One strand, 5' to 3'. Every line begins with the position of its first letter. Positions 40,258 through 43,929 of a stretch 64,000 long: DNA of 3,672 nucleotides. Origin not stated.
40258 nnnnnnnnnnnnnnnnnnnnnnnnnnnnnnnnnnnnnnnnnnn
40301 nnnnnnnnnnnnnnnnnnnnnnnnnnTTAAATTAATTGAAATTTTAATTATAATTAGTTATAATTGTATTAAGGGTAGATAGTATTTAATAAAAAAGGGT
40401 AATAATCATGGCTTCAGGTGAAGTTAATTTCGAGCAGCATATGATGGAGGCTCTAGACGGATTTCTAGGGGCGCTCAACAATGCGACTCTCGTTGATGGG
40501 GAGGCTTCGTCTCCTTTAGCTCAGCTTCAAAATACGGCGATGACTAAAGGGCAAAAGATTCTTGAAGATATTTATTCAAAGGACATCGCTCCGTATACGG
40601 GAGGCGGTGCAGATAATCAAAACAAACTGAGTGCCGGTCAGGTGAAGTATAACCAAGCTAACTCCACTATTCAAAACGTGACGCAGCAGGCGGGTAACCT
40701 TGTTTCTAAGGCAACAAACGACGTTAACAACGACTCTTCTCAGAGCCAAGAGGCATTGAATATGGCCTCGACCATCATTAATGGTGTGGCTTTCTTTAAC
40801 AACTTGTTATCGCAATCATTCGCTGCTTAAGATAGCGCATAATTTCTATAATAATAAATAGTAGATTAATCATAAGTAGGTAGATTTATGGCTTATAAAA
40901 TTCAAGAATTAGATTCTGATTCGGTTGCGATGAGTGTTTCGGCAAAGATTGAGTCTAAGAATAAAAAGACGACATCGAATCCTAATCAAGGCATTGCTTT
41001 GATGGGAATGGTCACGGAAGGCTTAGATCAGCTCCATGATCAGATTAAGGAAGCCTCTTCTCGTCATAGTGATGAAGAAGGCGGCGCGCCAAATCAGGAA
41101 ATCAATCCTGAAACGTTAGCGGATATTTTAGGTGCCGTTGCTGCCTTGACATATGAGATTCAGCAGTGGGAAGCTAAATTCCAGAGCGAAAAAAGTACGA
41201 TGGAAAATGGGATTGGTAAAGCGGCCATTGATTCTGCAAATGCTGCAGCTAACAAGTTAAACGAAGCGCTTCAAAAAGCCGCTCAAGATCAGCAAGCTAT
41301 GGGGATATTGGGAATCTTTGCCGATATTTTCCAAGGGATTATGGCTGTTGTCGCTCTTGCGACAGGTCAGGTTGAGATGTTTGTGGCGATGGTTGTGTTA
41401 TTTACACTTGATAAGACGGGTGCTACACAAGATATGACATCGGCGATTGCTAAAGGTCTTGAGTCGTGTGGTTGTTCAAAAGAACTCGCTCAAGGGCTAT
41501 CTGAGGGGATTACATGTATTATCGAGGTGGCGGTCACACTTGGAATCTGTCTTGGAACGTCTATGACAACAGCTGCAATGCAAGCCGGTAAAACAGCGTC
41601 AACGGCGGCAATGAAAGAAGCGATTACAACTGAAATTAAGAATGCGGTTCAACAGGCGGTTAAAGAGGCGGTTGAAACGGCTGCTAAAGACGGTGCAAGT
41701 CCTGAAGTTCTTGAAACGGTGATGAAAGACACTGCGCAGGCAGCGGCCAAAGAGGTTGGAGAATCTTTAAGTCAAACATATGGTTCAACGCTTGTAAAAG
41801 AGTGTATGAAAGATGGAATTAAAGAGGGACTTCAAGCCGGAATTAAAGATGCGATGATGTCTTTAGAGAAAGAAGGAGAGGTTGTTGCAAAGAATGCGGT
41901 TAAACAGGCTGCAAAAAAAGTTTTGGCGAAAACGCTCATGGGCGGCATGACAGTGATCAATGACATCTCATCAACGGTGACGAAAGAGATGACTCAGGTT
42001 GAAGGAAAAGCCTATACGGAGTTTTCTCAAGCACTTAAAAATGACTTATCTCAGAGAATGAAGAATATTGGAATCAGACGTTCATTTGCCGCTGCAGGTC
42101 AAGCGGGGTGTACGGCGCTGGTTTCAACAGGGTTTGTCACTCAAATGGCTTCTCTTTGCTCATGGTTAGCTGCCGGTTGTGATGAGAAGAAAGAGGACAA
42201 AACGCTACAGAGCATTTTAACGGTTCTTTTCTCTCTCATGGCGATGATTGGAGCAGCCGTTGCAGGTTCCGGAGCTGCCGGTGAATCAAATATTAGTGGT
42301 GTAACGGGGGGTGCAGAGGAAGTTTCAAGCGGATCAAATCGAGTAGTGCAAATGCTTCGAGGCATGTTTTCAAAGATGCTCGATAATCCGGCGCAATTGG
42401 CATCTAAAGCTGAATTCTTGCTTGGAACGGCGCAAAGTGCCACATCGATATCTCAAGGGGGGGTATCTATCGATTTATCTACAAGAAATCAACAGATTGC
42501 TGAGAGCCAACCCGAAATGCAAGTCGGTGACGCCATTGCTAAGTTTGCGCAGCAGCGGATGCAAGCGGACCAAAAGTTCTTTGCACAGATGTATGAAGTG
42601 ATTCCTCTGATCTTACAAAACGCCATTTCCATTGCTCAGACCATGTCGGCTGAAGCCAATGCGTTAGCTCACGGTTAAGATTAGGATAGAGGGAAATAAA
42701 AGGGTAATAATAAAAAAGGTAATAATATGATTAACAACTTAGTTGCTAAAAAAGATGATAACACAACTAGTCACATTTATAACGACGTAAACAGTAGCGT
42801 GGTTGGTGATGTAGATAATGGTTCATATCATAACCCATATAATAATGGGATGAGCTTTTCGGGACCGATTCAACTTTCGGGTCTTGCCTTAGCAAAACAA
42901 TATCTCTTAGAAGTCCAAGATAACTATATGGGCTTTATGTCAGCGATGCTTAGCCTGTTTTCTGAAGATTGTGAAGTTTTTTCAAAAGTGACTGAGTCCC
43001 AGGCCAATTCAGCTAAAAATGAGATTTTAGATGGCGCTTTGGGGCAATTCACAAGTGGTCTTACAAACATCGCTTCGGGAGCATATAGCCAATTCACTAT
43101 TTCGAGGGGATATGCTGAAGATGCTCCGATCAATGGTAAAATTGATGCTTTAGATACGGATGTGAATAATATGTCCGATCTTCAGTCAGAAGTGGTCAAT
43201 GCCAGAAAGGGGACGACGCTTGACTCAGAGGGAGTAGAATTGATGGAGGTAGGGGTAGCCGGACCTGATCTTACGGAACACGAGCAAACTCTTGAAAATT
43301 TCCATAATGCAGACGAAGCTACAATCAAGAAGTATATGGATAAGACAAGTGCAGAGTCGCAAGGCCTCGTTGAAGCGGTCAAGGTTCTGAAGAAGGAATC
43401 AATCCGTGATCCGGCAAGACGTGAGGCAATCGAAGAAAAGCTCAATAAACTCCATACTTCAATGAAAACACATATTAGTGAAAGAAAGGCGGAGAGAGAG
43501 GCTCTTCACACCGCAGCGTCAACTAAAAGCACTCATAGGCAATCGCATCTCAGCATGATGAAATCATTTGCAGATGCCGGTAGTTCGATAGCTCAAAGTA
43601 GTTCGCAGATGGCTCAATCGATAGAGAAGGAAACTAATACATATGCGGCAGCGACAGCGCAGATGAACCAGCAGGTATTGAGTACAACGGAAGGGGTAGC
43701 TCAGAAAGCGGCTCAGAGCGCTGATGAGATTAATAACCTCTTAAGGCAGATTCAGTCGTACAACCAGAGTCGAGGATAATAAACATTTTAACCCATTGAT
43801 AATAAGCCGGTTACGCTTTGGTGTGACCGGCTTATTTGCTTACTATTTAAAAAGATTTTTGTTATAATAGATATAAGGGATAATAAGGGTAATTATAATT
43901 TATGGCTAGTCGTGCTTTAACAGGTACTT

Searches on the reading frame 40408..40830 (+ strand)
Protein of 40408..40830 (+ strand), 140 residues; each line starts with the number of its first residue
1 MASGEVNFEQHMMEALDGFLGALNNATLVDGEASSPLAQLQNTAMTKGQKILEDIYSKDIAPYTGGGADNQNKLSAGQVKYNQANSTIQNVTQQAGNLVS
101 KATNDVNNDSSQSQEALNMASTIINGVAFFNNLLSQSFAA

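Call 3: search_protein_families(library=pfam, proteins=[window:40408-40830:+], max_evalue=1)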
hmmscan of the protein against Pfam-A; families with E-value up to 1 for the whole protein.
window:40408-40830:+ (140 aa): 0 families

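Call 16: search_protein_families(library=ncbifam, proteins=[window:40408-40830:+], max_evalue=1)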
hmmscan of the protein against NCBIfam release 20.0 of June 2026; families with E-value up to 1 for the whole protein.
window:40408-40830:+ (140 aa): 0 families

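Call 47: search_solved_structures(query=window:40408-40830:+, max_evalue=10)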
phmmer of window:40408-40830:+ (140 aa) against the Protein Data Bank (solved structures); distinct sequences matched with E-value up to 10: 0.

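Call 65: search_protein_families(library=pfam, alignment_id=A9, max_evalue=10)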
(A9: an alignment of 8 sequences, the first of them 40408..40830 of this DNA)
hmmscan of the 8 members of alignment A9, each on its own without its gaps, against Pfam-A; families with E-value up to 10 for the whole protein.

A. member 1, window:40408-40830:+ (140 aa): 0 families

B. families by the number of members that match (of 8 scanned): 7 families
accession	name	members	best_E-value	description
PF25202.1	DUF7834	4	0.015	Family of unknown function (DUF7834)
PF00094.30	VWD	1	0.0041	von Willebrand factor type D domain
PF18915.5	DUF5667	1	0.095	Domain of unknown function (DUF5667)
PF06103.16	DUF948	1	0.13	Bacterial protein of unknown function (DUF948)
PF24170.1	Fn3-II_PB4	1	0.15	Straight fiber protein PB4 second Fn3-like domain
PF15499.12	Peptidase_C98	1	0.18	Ubiquitin-specific peptidase-like, SUMO isopeptidase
PF00430.23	ATP-synt_B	1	0.81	ATP synthase B/B' CF(0)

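Call 97: find_related_loci(query=A9, collection=metagenome_contigs, flank=10000)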
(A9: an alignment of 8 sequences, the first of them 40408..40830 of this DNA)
Query A9 (140 aa) in metagenome_contigs; peptide patterns used: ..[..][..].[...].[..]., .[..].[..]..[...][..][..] (x = any residue, [..] = any of these).
323 stretches matched a pattern, but none encodes a relative of the query by tblastn (E <= 1e-3).

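Call 104: search_solved_structures(query=A11, max_evalue=10)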
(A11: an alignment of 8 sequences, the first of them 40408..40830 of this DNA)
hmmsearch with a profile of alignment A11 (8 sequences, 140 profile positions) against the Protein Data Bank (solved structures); distinct sequences matched with E-value up to 10: 5.
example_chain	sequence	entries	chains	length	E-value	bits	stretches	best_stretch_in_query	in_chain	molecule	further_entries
9m8o_P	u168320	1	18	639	0.25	14.7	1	58-127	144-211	Gp18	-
3tnu_B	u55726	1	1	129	0.56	13.5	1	52-101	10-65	Keratin, type II cytoskeletal 5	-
7ul4_D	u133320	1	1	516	1.2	12.4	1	92-127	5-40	Megabody 6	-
4yt2_A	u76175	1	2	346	1.9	11.8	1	17-80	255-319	H(2)-forming methylenetetrahydromethanopterin dehydrogenase-related protein MJ1338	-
4yt4_A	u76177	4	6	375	2.3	11.5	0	17-80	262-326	H(2)-forming methylenetetrahydromethanopterin dehydrogenase-related protein MJ1338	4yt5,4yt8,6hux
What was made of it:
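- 40408..40830 (+): p140: a conserved, acidic (pI 4.3), Q/N/S-rich 140-aa protein between the array and the translocators. Alternative or additional tip candidate, or a translocator chaperone. No Pfam or PDB match (calls 3, 47, 65, 104).
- The match is marginal. p140 has no Pfam or PDB hit (calls 65, 104).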

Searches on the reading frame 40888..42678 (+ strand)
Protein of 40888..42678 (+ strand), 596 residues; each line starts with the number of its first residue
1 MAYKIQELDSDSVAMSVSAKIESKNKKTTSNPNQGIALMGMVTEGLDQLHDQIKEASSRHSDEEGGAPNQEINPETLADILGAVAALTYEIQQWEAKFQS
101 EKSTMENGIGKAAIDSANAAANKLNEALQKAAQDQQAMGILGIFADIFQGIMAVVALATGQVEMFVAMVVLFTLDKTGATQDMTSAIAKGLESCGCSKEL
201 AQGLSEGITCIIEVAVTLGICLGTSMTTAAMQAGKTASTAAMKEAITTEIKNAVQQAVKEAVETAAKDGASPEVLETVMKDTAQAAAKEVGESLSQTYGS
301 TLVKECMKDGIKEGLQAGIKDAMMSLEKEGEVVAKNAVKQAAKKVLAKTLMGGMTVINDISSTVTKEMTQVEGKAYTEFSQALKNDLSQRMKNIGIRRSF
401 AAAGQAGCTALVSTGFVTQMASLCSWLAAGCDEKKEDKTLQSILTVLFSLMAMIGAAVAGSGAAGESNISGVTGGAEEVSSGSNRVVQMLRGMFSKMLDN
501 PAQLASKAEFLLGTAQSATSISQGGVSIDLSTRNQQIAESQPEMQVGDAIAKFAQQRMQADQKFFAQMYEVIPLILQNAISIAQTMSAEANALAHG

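Call 3: search_protein_families(library=pfam, proteins=[window:40888-42678:+], max_evalue=1)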
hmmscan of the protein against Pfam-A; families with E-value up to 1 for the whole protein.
window:40888-42678:+ (596 aa): 1 family
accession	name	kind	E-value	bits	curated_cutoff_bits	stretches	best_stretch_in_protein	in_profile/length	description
PF02607.22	B12-binding_2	-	0.0073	16.9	23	0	122-172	15-62/74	B12 binding domain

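Call 16: search_protein_families(library=ncbifam, proteins=[window:40888-42678:+], max_evalue=1)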
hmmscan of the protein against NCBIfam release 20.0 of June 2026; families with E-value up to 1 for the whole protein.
window:40888-42678:+ (596 aa): 2 families
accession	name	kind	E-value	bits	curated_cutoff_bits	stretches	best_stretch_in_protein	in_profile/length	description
NF009637.0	PRK13159.1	equivalog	0.0039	17.2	247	1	137-190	86-139/156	cytochrome c maturation protein CcmE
NF011019.0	PRK14448.1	equivalog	0.08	13.1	100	0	390-432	24-65/90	acylphosphatase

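Call 46: search_solved_structures(query=window:40888-42678:+, max_evalue=10)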
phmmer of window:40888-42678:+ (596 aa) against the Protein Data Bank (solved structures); distinct sequences matched with E-value up to 10: 0.

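Call 61: search_protein_families(library=pfam, alignment_id=A7, max_evalue=10)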
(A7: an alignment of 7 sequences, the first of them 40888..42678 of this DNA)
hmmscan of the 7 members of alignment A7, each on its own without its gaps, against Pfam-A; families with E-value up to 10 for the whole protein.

A. member 1, window:40888-42678:+ (596 aa): 4 families
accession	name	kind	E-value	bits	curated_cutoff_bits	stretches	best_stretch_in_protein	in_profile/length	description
PF02607.22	B12-binding_2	-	0.0073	16.9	23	2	122-172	15-62/74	B12 binding domain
PF04888.17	SseC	-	7.5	6.5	30.2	0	117-370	35-294/312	Secretion system effector C (SseC) like family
PF03040.20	CemA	-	8.5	6.7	27.4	1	101-166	65-133/229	CemA family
PF05643.16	GNA1162-like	-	9.2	6.2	25.9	1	70-144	69-144/185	Putative lipoprotein GNA1162-like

B. families by the number of members that match (of 7 scanned): 38 families (the first 25 are shown)
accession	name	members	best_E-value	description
PF04888.17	SseC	3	4e-07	Secretion system effector C (SseC) like family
PF06825.17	HSBP1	2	0.011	Heat shock factor binding protein 1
PF20428.3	Sey1_3HB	2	0.36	Sey1 three-helix bundle domain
PF21808.2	Dynamin-like_hel_bact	1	0.0026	Bacterial dynamin-like protein, helical domain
PF22234.2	Rv2466c-like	1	0.0041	Mycothiol-dependent nitroreductase Rv2466c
PF02607.22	B12-binding_2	1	0.0073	B12 binding domain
PF03764.24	EFG_IV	1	0.044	Elongation factor G, domain IV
PF24169.1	Fn3-I_PB4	1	0.049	Straight fiber protein PB4 first Fn3-like domain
PF11291.13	DUF3091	1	0.061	Protein of unknown function (DUF3091)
PF04901.18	RAMP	1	0.073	Receptor activity modifying family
PF00416.27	Ribosomal_S13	1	0.087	Ribosomal protein S13/S18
PF09811.14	Yae1_N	1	0.092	Essential protein Yae1, N terminal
PF22114.2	NUP120_helical_2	1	0.094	Nucleoporin NUP120, helical domain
PF00583.31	Acetyltransf_1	1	0.15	Acetyltransferase (GNAT) family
PF18977.5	DUF5713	1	0.3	Family of unknown function (DUF5713)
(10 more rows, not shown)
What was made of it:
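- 40888..42678 (+): 596-aa SseC/YopB/CopB-type major translocator (SctE-like). 3 of 7 orthologs hit PF04888 SseC, best E 4e-7; the window copy reaches E 7.5 over profile positions 35-294 (call 61).
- The downstream 596-aa family is SseC-like (call 61).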

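Call 62: search_solved_structures(query=A7, max_evalue=10)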
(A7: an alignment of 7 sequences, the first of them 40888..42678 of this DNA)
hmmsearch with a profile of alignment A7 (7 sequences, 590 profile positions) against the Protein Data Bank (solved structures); distinct sequences matched with E-value up to 10: 11.
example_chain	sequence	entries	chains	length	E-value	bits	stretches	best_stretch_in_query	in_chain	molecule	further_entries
1hqs_A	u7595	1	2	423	0.022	16.8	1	258-346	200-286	ISOCITRATE DEHYDROGENASE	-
9e5c_2e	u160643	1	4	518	0.082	14.9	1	372-441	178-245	RSP2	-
8f6r_A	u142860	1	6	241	0.36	12.8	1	243-382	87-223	De novo designed oligomeric protein C6-79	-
7xgg_A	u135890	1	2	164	0.4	12.6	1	351-405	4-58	BCL-xL and MCL-1 dual inhibitor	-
9j3f_A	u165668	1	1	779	0.88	11.5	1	251-282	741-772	Tle1 phospholipase domain-containing protein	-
3na7_A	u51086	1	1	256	0.93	11.4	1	69-139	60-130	HP0958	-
2gta_A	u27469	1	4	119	1.2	11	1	38-92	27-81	Hypothetical protein ypjD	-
9rwq_N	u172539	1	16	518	1.7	10.6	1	240-319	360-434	Ancestral Group II Chaperonin (ACII)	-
3q84_A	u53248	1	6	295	8.4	8.2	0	306-392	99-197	Protein kinase C and casein kinase substrate in neurons protein 1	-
3qni_A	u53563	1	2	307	9.1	8.1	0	307-392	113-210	Protein kinase C and casein kinase substrate in neurons protein 1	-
3hai_A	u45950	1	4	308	9.2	8.1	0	307-392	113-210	human PACSIN1 F-BAR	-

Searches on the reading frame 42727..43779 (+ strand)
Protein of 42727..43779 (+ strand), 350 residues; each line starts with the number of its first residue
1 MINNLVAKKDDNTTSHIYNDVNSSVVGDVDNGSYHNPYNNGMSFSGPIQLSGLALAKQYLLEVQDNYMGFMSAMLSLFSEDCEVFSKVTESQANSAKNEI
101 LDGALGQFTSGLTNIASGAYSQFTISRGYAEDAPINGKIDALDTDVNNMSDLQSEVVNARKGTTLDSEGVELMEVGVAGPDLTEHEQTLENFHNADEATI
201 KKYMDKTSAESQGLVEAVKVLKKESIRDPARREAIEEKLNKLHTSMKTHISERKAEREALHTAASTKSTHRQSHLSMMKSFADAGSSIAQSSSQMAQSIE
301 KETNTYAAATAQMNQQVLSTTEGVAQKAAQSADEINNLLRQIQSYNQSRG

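Call 3: search_protein_families(library=pfam, proteins=[window:42727-43779:+], max_evalue=1)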
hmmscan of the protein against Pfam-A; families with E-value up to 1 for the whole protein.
window:42727-43779:+ (350 aa): 7 families
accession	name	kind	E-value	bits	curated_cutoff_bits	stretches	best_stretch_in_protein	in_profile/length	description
PF18172.6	LepB_GAP_N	-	0.035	14.4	27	1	182-254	112-181/188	LepB GAP domain N-terminal subdomain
PF22638.1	FlgK_D1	-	0.036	14.1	28.6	1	278-347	19-90/233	Flagellar hook-associated protein FlgK helical domain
PF01031.25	Dynamin_M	-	0.25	10.9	28.5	1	234-344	74-181/287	Dynamin central region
PF10186.14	ATG14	-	0.43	10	33.2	1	181-320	20-159/347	Vacuolar sorting 38 and autophagy-related subunit 14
PF08784.17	RPA_C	-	0.61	11.3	22.6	0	119-175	19-75/106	Replication protein A C terminal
PF13094.11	CENP-Q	-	0.63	10.6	28.5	0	214-314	41-148/162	CENP-Q, a CENPA-CAD centromere complex subunit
PF05615.18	THOC7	-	0.67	10.7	28.7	0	238-347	20-118/136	Tho complex subunit 7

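Call 16: search_protein_families(library=ncbifam, proteins=[window:42727-43779:+], max_evalue=1)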
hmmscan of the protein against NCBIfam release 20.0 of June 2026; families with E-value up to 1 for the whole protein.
window:42727-43779:+ (350 aa): 3 families
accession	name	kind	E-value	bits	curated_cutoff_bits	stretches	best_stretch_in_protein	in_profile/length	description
NF033749.1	bact_hemeryth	subfamily_domain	0.02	15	84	1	205-299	13-105/129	bacteriohemerythrin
TIGR02548.2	casB_cse2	equivalog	0.27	11.3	28.5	1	241-290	41-91/167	type I-E CRISPR-associated protein Cse2/CasB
NF045780.1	TrlF_fam_ATP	equivalog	0.53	8.9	350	1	140-337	512-705/944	TrlF family AAA-like ATPase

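Call 66: search_protein_families(library=pfam, alignment_id=A8, max_evalue=10)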
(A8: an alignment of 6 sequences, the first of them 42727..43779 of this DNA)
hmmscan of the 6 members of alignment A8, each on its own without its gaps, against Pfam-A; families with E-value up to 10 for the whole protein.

A. member 1, window:42727-43779:+ (350 aa): 12 families
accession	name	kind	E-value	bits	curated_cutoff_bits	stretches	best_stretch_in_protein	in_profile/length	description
PF18172.6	LepB_GAP_N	-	0.035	14.4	27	1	182-254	112-181/188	LepB GAP domain N-terminal subdomain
PF22638.1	FlgK_D1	-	0.036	14.1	28.6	1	278-347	19-90/233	Flagellar hook-associated protein FlgK helical domain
PF01031.25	Dynamin_M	-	0.25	10.9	28.5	1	234-344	74-181/287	Dynamin central region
PF10186.14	ATG14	-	0.43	10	33.2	1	181-320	20-159/347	Vacuolar sorting 38 and autophagy-related subunit 14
PF08784.17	RPA_C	-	0.61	11.3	22.6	0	119-175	19-75/106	Replication protein A C terminal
PF13094.11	CENP-Q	-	0.63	10.6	28.5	1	214-314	41-148/162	CENP-Q, a CENPA-CAD centromere complex subunit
PF05615.18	THOC7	-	0.67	10.7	28.7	1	238-347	20-118/136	Tho complex subunit 7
PF06103.16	DUF948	-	1.6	9.4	37.2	1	288-330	27-69/89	Bacterial protein of unknown function (DUF948)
PF03938.19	OmpH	-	2.2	8.9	32.4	1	275-348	11-80/141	Outer membrane protein (OmpH-like)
PF02403.27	Seryl_tRNA_N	-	3.7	8.3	28.2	1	186-245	45-103/108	Seryl-tRNA synthetase N-terminal domain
PF17675.6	APG6_N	-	4.3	8.2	45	0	191-257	44-108/132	Apg6 coiled-coil region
PF11488.14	Lge1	-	5.4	7.7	25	0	236-263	34-61/71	Transcriptional regulatory protein LGE1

B. families by the number of members that match (of 6 scanned): 21 families
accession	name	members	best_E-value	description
PF01031.25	Dynamin_M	2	0.21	Dynamin central region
PF17508.7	MccV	1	0.00057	Microcin V bacteriocin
PF18172.6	LepB_GAP_N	1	0.035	LepB GAP domain N-terminal subdomain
PF22638.1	FlgK_D1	1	0.036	Flagellar hook-associated protein FlgK helical domain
PF06179.17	Med22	1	0.13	Surfeit locus protein 5 subunit 22 of Mediator complex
PF04285.18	DUF444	1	0.2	Protein of unknown function (DUF444)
PF14701.12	hDGE_amylase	1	0.21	Glycogen debranching enzyme, glucanotransferase domain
PF20974.2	tRNA-synt_1c_C2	1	0.34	tRNA synthetases class I (E and Q), anti-codon binding domain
PF10186.14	ATG14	1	0.43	Vacuolar sorting 38 and autophagy-related subunit 14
PF08784.17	RPA_C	1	0.61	Replication protein A C terminal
PF13094.11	CENP-Q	1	0.63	CENP-Q, a CENPA-CAD centromere complex subunit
PF05615.18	THOC7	1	0.67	Tho complex subunit 7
PF06103.16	DUF948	1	1.6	Bacterial protein of unknown function (DUF948)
PF21724.2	DUF6861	1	1.6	Family of unknown function (DUF6861)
PF03938.19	OmpH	1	2.2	Outer membrane protein (OmpH-like)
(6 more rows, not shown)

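Call 105: search_solved_structures(query=A8, max_evalue=10)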
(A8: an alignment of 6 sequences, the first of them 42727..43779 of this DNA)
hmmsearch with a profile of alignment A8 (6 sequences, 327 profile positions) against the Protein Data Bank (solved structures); distinct sequences matched with E-value up to 10: 15.
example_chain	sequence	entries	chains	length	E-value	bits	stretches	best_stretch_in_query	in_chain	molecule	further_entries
5k7v_A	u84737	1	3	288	0.012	18.4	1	161-240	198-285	Designed protein HR00C3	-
6v46_B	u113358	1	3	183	0.11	15.3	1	96-241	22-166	Hemagglutinin HA2 chain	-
4ons_A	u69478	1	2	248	0.17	14.7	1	254-317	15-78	Catenin alpha-2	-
4p9t_A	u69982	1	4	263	0.17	14.7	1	257-317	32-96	Catenin alpha-2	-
1ez3_A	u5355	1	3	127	0.29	13.9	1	173-254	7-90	SYNTAXIN-1A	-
1br0_A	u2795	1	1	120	0.29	13.9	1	173-254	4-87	PROTEIN (SYNTAXIN 1-A)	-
9euf_M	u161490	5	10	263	0.34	13.7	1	161-231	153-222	Putative baseplate component | ORF59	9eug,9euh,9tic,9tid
5n7h_A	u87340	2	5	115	0.55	13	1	170-255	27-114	MARVEL domain-containing protein 2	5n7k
6h9l_A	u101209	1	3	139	1.2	11.9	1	189-247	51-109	Uncharacterized protein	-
9r2o_A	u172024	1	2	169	2.1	11.1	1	157-226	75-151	N5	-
6fia_A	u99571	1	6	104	4.3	10.1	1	146-238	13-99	LINE-1 retrotransposable element ORF1 protein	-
2xny_M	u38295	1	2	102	5.2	9.8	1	156-251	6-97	M PROTEIN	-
5hda_A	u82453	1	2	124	7.7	9.2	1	182-256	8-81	Zinc finger MYND domain-containing protein 11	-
9lp4_A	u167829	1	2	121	8.6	9.1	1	182-256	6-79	Zinc finger MYND domain-containing protein 11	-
9vc7_A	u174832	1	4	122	8.7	9.1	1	182-256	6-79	Zinc finger MYND domain-containing protein 11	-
